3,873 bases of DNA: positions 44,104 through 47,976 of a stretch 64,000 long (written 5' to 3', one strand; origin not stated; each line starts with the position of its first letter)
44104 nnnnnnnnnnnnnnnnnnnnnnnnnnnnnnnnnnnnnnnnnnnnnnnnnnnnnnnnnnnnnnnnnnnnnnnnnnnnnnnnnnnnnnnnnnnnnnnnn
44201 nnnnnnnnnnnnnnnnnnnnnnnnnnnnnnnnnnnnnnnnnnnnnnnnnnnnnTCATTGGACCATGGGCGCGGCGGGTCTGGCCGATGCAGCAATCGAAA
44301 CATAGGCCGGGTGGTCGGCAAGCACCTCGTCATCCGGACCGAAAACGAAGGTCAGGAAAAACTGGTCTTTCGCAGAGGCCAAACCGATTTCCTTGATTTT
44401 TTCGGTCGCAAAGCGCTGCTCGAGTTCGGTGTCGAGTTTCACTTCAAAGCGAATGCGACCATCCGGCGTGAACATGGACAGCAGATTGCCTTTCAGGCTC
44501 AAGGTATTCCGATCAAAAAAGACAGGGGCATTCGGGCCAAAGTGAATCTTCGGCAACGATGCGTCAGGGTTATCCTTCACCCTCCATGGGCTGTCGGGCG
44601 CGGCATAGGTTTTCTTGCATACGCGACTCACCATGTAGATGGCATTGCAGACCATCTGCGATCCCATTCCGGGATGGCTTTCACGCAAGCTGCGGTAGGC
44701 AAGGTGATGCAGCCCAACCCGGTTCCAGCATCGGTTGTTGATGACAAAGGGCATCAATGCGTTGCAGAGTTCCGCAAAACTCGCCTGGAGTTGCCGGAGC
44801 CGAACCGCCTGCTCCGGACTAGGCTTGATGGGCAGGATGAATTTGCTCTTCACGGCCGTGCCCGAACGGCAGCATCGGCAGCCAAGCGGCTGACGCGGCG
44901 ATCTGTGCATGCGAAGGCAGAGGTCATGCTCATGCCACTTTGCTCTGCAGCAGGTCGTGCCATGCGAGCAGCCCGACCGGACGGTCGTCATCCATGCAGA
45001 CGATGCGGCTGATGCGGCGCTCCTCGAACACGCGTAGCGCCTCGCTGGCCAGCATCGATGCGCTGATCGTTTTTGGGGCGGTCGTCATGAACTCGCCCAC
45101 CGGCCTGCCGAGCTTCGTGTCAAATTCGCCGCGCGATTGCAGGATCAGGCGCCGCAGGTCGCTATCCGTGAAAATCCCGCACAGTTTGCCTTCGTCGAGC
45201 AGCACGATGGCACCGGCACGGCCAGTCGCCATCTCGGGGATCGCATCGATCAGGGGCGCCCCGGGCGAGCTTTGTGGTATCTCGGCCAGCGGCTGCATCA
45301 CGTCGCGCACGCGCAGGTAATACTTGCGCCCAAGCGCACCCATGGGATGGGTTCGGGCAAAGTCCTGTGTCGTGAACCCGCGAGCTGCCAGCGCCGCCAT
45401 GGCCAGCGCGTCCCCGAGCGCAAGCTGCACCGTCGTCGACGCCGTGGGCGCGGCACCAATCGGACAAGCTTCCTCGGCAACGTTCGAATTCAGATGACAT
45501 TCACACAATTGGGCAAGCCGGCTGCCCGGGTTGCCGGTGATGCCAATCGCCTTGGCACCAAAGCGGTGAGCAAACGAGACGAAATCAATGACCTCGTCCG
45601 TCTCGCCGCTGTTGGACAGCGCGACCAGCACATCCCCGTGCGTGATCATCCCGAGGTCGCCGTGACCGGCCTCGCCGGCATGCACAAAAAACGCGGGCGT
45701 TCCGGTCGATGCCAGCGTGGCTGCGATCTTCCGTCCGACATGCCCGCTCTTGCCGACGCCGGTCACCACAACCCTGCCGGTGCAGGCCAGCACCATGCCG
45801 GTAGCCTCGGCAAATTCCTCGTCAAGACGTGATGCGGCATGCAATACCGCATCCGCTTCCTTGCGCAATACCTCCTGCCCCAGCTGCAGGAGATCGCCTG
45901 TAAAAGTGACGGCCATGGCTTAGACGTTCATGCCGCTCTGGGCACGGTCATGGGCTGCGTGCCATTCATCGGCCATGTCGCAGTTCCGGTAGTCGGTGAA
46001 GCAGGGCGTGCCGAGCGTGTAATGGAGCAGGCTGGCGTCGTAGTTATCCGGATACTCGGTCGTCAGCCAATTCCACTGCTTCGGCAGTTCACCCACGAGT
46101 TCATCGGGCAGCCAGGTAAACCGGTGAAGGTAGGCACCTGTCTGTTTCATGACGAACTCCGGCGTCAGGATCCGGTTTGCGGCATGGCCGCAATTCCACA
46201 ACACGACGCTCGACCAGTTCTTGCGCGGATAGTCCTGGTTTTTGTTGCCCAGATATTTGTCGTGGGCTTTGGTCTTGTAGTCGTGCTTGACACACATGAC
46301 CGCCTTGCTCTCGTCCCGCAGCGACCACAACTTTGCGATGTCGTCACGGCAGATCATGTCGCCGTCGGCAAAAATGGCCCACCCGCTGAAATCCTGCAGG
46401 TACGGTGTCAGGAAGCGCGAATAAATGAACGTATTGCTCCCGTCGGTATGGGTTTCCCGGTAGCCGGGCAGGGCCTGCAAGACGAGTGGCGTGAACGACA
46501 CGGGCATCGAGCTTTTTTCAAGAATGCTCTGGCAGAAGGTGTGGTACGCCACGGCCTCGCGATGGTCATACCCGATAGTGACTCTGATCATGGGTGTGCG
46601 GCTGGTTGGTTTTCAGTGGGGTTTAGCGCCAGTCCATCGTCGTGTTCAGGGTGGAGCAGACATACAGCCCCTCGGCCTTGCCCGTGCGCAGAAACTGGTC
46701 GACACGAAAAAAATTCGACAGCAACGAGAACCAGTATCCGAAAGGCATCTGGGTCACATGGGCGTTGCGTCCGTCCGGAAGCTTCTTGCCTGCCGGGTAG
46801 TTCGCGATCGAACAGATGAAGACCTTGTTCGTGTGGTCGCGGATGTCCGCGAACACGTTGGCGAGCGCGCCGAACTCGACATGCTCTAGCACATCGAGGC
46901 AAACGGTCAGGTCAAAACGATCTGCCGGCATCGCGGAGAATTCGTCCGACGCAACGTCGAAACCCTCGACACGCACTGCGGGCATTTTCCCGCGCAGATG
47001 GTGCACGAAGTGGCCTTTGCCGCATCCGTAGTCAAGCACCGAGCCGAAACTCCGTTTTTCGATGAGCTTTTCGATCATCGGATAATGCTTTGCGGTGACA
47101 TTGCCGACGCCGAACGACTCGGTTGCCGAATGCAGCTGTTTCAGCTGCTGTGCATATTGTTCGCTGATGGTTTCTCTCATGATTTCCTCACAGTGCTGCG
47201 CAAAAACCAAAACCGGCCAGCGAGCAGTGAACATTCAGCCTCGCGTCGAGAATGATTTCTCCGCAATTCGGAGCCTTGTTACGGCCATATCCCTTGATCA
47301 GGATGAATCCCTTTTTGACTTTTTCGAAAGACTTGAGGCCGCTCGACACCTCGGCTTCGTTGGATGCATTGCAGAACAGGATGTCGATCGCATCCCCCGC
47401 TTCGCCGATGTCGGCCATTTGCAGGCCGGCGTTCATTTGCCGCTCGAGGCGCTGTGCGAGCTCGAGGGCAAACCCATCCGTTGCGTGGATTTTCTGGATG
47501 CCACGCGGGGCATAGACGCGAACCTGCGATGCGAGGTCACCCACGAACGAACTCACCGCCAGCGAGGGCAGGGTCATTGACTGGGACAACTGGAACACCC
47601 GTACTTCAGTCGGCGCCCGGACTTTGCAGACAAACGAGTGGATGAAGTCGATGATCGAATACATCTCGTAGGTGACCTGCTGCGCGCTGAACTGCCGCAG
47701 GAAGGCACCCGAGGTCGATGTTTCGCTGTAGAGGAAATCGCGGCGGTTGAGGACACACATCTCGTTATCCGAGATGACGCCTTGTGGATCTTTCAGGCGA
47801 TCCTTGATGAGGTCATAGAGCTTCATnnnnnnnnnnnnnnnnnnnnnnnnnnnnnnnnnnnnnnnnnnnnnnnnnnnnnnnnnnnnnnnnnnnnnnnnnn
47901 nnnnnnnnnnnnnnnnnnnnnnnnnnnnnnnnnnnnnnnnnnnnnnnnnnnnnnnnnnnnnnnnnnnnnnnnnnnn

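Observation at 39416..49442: One ~10-kb operon couples a two-ABC T1SS to Kdo-precursor, glycosyl/methyl-transferase and TPR-glycosyltransferase genes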

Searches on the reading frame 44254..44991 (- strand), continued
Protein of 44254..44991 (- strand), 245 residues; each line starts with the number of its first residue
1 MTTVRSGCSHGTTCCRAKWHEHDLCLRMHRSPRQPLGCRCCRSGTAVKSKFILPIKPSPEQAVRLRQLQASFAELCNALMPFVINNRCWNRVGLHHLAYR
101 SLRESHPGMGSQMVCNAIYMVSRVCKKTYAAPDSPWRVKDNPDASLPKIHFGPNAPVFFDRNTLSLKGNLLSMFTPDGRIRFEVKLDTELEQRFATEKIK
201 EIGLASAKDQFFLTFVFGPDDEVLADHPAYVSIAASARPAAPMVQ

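Call 95: find_encoding_contigs(protein=P0265, flank=10000, max_places=1)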
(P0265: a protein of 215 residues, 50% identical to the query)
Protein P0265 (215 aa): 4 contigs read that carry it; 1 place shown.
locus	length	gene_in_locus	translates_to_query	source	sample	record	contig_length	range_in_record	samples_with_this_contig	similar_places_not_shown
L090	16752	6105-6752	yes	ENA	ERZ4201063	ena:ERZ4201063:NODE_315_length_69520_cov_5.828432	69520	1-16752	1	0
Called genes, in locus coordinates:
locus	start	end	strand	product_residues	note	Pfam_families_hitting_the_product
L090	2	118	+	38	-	?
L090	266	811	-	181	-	PF00908:dTDP_sugar_isom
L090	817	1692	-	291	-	PF00483:NTP_transferase, PF12804:NTP_transf_3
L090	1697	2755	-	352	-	PF01073:3Beta_HSD, PF01370:Epimerase, PF02719:Polysacc_synt_2, PF04321:RmlD_sub_bind, PF07993:NAD_binding_4 (weak), PF16363:GDP_Man_Dehyd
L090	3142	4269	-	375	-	PF13579:Glyco_trans_4_4 (weak), PF13439:Glyco_transf_4, PF00534:Glycos_transf_1, PF20706:GT4-conflict, PF13692:Glyco_trans_1_4, PF13524:Glyco_trans_1_2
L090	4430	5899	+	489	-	PF00483:NTP_transferase, PF12804:NTP_transf_3, PF22640:ManC_GMP_beta-helix, PF01050:MannoseP_isomer, PF07883:Cupin_2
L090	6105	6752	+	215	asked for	-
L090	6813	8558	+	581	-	PF00664:ABC_membrane, PF00005:ABC_tran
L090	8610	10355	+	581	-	PF00664:ABC_membrane, PF00005:ABC_tran, PF02463:SMC_N (faint), PF13304:AAA_21 (faint)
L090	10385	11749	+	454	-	PF25994:HH_AprE, PF26002:Beta-barrel_AprE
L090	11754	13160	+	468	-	PF02321:OEP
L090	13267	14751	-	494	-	PF00370:FGGY_N, PF02782:FGGY_C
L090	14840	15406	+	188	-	PF11136:DUF2889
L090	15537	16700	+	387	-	PF08442:ATP-grasp_2, PF13549:ATP-grasp_5, PF24948:Citrate_synth_N, PF00549:Ligase_CoA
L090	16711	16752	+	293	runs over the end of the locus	PF02629:CoA_binding, PF13380:CoA_binding_2 (weak), PF00549:Ligase_CoA, PF13607:Succ_CoA_lig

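Call 96: find_encoding_contigs(protein=P0291, flank=10000, max_places=1)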
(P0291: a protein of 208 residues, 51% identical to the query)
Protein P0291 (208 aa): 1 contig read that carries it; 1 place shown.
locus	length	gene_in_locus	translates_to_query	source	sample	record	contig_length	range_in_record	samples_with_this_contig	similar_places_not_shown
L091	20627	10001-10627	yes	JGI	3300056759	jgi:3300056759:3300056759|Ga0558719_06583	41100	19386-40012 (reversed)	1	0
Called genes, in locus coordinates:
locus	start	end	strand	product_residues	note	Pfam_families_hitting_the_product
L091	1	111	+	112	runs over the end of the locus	PF05226:CHASE2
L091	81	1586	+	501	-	PF05226:CHASE2 (weak)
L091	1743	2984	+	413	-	-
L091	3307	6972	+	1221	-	-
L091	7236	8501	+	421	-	PF12000:Glyco_trans_4_3, PF00534:Glycos_transf_1, PF13692:Glyco_trans_1_4, PF13524:Glyco_trans_1_2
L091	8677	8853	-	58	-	-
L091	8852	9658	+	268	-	PF07277:SapC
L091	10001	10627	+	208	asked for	-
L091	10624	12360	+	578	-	PF00664:ABC_membrane, PF00005:ABC_tran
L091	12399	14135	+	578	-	PF00664:ABC_membrane, PF00005:ABC_tran, PF02463:SMC_N (faint), PF13304:AAA_21 (faint)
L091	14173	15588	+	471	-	PF25919:BSH_CusB (faint), PF00364:Biotin_lipoyl (faint), PF25917:BSH_RND, PF25973:BSH_CzcB, PF25984:BSH_YknX, PF25994:HH_AprE, PF26002:Beta-barrel_AprE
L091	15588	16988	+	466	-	PF02321:OEP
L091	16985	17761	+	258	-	PF13641:Glyco_tranf_2_3, PF13632:Glyco_trans_2_3 (weak)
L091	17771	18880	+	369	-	PF00953:Glycos_transf_4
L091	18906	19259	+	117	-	PF00892:EamA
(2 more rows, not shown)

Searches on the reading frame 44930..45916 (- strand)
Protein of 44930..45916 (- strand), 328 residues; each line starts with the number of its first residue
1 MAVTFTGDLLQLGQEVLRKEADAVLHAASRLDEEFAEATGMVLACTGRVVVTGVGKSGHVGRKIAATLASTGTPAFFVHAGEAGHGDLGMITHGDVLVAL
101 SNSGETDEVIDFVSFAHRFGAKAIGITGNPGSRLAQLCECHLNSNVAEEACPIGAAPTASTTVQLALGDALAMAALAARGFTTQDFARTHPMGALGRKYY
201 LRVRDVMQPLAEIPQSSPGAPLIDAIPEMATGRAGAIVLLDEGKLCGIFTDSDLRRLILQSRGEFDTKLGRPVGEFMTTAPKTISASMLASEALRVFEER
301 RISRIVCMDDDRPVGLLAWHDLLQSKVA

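Call 4: search_protein_families(library=pfam, proteins=[window:44930-45916:-], max_evalue=0.01)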
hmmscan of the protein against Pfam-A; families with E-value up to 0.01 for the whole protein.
window:44930-45916:- (328 aa): 3 families
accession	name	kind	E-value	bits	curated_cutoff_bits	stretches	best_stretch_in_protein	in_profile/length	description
PF01380.27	SIS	-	8.5e-30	103.7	25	1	43-174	2-131/131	SIS domain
PF00571.33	CBS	-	1.6e-19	70.4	24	2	273-324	1-53/57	CBS domain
PF13580.11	SIS_2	-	1.1e-06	29.1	27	1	91-128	101-138/138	SIS domain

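Call 6: search_protein_families(library=ncbifam, proteins=[window:44930-45916:-], max_evalue=0.01)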
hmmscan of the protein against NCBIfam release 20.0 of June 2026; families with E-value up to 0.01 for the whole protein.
window:44930-45916:- (328 aa): 27 families (the best 25 are shown)
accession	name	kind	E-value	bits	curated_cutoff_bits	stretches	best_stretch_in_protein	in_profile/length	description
NF008141.0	PRK10892.1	equivalog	1.3e-94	317.2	505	1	8-327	11-327/328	arabinose-5-phosphate isomerase KdsD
TIGR00393.1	kpsF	subfamily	6.2e-88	294.9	203.7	1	47-316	1-266/268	KpsF/GutQ family sugar-phosphate isomerase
NF008581.0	PRK11543.1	equivalog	2.7e-78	263.2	481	1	8-325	4-318/321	arabinose-5-phosphate isomerase GutQ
TIGR03127.2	RuMP_HxlB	equivalog_domain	1e-14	54.8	160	1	26-190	10-174/178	6-phospho-3-hexuloisomerase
NF008590.0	PRK11557.1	equivalog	3.6e-13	49.6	355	1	8-176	93-260/282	MurR/RpiR family transcriptional regulator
NF041755.1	RuMP_HxlAB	equivalog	1.1e-12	47.7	500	1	24-155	224-350/391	bifunctional 3-hexulose-6-phosphate synthase/6-phospho-3-hexuloisomerase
NF008458.0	PRK11337.1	equivalog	1.7e-10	40.4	378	1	89-174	184-267/293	MurR/RpiR family transcriptional regulator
NF010701.0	PRK14101.1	equivalog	2.1e-10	39.4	920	1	12-174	434-593/638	bifunctional transcriptional regulator/glucokinase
NF040776.2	AlsR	equivalog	1.2e-09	37.5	400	1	89-176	172-257/279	transcriptional repressor AlsR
NF003915.0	PRK05441.1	subfamily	1.3e-08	34.2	168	1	91-151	129-189/300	N-acetylmuramic acid 6-phosphate etherase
NF009222.0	PRK12570.1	subfamily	7.6e-08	31.6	255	1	91-151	136-196/307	N-acetylmuramic acid 6-phosphate etherase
TIGR00274.1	TIGR00274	equivalog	2.7e-07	29.9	302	1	91-165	124-198/291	N-acetylmuramic acid 6-phosphate etherase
NF001484.0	PRK00331.1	subfamily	3.6e-07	29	381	1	40-185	280-422/601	isomerizing glutamine--fructose-6-phosphate transaminase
NF008451.0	PRK11302.1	subfamily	5e-07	29.5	296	1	92-185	174-264/286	transcriptional regulator HexR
TIGR01135.1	glmS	equivalog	1.6e-06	26.9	418.05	1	41-185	286-427/607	glutamine--fructose-6-phosphate transaminase (isomerizing)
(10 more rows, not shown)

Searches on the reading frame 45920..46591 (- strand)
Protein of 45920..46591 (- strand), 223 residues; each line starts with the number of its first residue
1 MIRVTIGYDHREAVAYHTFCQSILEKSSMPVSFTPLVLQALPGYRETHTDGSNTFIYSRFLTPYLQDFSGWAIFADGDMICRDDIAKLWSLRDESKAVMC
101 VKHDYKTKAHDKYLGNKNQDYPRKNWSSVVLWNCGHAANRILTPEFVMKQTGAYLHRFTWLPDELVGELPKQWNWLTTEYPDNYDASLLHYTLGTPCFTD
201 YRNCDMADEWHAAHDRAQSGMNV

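Call 4: search_protein_families(library=pfam, proteins=[window:45920-46591:-], max_evalue=0.01)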
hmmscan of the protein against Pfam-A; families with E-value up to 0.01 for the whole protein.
window:45920-46591:- (223 aa): 1 family
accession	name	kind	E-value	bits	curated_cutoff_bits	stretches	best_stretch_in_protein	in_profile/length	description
PF01501.26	Glyco_transf_8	-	7.2e-06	26.2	24.3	1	49-120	79-146/253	Glycosyl transferase family 8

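Call 6: search_protein_families(library=ncbifam, proteins=[window:45920-46591:-], max_evalue=0.01)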
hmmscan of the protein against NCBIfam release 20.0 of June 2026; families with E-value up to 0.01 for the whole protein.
window:45920-46591:- (223 aa): 0 families

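Call 13: search_solved_structures(query=window:45920-46591:-, max_evalue=1, show_alignments=2)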
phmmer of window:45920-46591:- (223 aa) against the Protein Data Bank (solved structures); distinct sequences matched with E-value up to 1: 3.
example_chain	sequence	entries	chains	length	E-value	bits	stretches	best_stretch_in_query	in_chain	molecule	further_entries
4cav_A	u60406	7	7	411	0.64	12.8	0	140-187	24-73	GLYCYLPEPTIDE N-TETRADECANOYLTRANSFERASE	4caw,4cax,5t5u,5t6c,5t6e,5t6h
4uwi_A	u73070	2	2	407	0.74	12.6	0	140-187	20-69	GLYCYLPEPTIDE N-TETRADECANOYLTRANSFERASE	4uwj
4qbj_A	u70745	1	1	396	0.79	12.5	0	140-187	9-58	Glycylpeptide N-tetradecanoyltransferase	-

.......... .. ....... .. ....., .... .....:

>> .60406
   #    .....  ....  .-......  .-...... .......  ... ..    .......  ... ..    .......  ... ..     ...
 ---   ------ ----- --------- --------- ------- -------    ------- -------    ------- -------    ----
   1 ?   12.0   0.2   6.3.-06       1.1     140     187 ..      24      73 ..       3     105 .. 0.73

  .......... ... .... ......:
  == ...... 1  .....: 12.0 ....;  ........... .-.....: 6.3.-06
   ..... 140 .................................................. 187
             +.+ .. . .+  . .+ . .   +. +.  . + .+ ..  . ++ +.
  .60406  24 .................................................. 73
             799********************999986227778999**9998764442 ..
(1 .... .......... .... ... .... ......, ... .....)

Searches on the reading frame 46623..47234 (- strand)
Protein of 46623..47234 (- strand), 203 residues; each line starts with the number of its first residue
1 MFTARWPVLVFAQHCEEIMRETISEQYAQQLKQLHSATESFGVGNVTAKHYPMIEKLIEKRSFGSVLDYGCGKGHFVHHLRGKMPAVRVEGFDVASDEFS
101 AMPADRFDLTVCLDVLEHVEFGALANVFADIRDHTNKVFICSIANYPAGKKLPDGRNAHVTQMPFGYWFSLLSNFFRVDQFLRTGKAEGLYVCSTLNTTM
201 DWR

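Call 4: search_protein_families(library=pfam, proteins=[window:46623-47234:-], max_evalue=0.01)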
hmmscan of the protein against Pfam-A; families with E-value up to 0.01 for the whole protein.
window:46623-47234:- (203 aa): 5 families
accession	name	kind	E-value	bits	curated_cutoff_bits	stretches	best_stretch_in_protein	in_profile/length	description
PF13489.12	Methyltransf_23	-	2.1e-11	44.3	27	1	58-144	17-120/164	Methyltransferase domain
PF13649.12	Methyltransf_25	-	3.9e-06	27.9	27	1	66-97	1-32/97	Methyltransferase domain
PF13847.12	Methyltransf_31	-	6.3e-05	23.1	27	1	65-94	6-36/145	Methyltransferase domain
PF08242.18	Methyltransf_12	-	7e-05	23.9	30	0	67-97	1-31/98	Methyltransferase domain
PF08241.18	Methyltransf_11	-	0.0098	17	21.2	0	102-125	56-77/95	Methyltransferase domain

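Call 6: search_protein_families(library=ncbifam, proteins=[window:46623-47234:-], max_evalue=0.01)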
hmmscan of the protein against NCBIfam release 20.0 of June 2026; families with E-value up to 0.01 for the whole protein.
window:46623-47234:- (203 aa): 10 families
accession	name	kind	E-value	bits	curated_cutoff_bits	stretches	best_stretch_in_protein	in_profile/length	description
TIGR02072.1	BioC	equivalog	0.00068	19.5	184.95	1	53-100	23-72/244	malonyl-ACP O-methyltransferase BioC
TIGR02021.1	BchM-ChlM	equivalog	0.00071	19.1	158.9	0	101-144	114-156/218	magnesium protoporphyrin IX methyltransferase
NF010703.0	PRK14103.1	equivalog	0.00094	18.7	320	1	59-101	26-68/256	trans-aconitate 2-methyltransferase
TIGR04074.1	bacter_Hen1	equivalog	0.00096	17.8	340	1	39-101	259-321/462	3' terminal RNA ribose 2'-O-methyltransferase Hen1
TIGR01983.1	UbiG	equivalog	0.0017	17.7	102.95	0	99-121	109-131/228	bifunctional 2-polyprenyl-6-hydroxyphenol methylase/3-demethylubiquinol 3-O-methyltransferase UbiG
NF050150.1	RiPP_MTase_ApyS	equivalog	0.0035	16.6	400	1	52-94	131-173/323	RiPP biosynthesis methyltransferase ApyS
TIGR02081.1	metW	equivalog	0.0053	16.3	189.5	1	53-100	6-50/194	methionine biosynthesis protein MetW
TIGR04543.1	ketoArg_3Met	equivalog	0.0058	15.7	425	1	42-99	124-186/336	2-ketoarginine methyltransferase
NF045667.1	MTase_DVU1556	equivalog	0.0063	16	155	1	64-99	24-58/213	DVU_1556 family methyltransferase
TIGR04096.1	dnd_rel_methyl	subfamily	0.0089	14.8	150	0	65-120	32-86/478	DNA phosphorothioation-associated putative methyltransferase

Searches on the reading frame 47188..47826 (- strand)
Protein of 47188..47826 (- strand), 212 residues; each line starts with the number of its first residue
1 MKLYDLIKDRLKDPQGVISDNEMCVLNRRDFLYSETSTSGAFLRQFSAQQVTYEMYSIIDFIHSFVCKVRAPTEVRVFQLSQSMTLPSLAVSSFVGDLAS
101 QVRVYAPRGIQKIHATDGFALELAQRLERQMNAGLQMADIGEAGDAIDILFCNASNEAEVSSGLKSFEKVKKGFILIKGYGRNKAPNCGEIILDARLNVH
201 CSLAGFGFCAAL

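Call 4: search_protein_families(library=pfam, proteins=[window:47188-47826:-], max_evalue=0.01)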
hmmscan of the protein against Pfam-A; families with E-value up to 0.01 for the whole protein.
window:47188-47826:- (212 aa): 0 families

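Call 6: search_protein_families(library=ncbifam, proteins=[window:47188-47826:-], max_evalue=0.01)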
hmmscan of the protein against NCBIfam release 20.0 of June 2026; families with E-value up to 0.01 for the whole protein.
window:47188-47826:- (212 aa): 0 families

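Call 52: find_homologous_proteins(query=window:47191-47826:-, max_evalue=0.001)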
Query window:47191-47826:- (212 aa): 88 proteins with E <= 0.001 among 198 candidates.
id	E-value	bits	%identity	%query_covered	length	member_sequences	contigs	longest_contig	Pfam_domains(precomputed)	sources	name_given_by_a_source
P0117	5.4e-131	452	97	100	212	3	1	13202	-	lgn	-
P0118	3.7e-121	420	89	100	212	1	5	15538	-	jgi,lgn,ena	-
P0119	2.1e-117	408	85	100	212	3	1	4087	-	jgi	-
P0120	3.2e-108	378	79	100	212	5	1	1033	-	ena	-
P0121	1.1e-106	373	78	100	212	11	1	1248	-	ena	-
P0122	1.1e-106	373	79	100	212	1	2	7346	-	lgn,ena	-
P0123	3.9e-106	371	81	99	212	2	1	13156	-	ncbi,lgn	-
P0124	1.8e-105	369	78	100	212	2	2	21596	-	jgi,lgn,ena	-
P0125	3.5e-105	368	76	100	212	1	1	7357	-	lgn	-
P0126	7.3e-105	367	76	100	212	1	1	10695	-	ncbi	-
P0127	9.6e-105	366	76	100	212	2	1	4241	-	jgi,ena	-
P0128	2.6e-104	365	77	100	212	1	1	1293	-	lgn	-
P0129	2.8e-104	365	76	100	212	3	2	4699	-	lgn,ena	-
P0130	8.9e-104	363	75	100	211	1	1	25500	-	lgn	-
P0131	1.6e-103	362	77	100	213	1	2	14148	-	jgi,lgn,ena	jgi:hypothetical protein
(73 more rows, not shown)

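Call 80: search_protein_families(library=pfam, alignment_id=A2, max_evalue=10)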
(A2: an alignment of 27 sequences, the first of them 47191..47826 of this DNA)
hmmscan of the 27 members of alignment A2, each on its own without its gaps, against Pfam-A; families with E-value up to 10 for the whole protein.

A. member 1, window:47191-47826:- (212 aa): 0 families

B. families by the number of members that match (of 27 scanned): 9 families
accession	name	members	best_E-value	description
PF16514.10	NADH-UOR_E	1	0.0057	putative NADH-ubiquinone oxidoreductase chain E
PF02603.21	Hpr_kinase_N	1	0.0098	HPr Serine kinase N terminus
PF11384.13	DUF3188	1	0.012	Protein of unknown function (DUF3188)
PF01295.23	Adenylate_cycl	1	0.012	Adenylate cyclase, class-I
PF08478.15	POTRA_1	1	0.02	POTRA domain, FtsQ-type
PF09822.16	ABC_transp_aux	1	0.043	ABC-type uncharacterized transport system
PF16904.10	PurL_C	1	0.12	Phosphoribosylformylglycinamidine synthase II C-terminus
PF20897.3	DUF6846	1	0.17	Domain of unknown function (DUF6846)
PF16047.10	Antimicrobial22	1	0.26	Frog antimicrobial peptide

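Call 81: search_solved_structures(query=A2, max_evalue=10, show_alignments=2)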
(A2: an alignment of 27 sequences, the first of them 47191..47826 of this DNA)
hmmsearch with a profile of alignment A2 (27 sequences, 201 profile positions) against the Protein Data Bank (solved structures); distinct sequences matched with E-value up to 10: 7.
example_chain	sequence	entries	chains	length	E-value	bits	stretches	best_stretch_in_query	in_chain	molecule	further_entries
3qrx_A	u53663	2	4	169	0.11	15.5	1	140-173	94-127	Centrin | Caltractin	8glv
1h2t_Z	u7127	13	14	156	0.23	14.5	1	139-186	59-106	20 KDA NUCLEAR CAP BINDING PROTEIN | Nuclear cap-binding protein subunit 2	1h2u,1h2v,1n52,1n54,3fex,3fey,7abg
5oo6_B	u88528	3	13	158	0.24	14.4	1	139-186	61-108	Nuclear cap-binding protein subunit 2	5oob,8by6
9dwa_A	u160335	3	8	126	0.28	14.1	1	75-125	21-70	De novo designed FABLE protein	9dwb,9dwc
6d0y_A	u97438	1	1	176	0.31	14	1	139-186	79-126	Nuclear cap-binding protein subunit 2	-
1h6k_X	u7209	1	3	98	1.5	11.8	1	139-186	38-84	20 KDA NUCLEAR CAP BINDING PROTEIN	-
9sid_A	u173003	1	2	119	2.2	11.2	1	61-144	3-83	human SIRP alpha V2 - Q52F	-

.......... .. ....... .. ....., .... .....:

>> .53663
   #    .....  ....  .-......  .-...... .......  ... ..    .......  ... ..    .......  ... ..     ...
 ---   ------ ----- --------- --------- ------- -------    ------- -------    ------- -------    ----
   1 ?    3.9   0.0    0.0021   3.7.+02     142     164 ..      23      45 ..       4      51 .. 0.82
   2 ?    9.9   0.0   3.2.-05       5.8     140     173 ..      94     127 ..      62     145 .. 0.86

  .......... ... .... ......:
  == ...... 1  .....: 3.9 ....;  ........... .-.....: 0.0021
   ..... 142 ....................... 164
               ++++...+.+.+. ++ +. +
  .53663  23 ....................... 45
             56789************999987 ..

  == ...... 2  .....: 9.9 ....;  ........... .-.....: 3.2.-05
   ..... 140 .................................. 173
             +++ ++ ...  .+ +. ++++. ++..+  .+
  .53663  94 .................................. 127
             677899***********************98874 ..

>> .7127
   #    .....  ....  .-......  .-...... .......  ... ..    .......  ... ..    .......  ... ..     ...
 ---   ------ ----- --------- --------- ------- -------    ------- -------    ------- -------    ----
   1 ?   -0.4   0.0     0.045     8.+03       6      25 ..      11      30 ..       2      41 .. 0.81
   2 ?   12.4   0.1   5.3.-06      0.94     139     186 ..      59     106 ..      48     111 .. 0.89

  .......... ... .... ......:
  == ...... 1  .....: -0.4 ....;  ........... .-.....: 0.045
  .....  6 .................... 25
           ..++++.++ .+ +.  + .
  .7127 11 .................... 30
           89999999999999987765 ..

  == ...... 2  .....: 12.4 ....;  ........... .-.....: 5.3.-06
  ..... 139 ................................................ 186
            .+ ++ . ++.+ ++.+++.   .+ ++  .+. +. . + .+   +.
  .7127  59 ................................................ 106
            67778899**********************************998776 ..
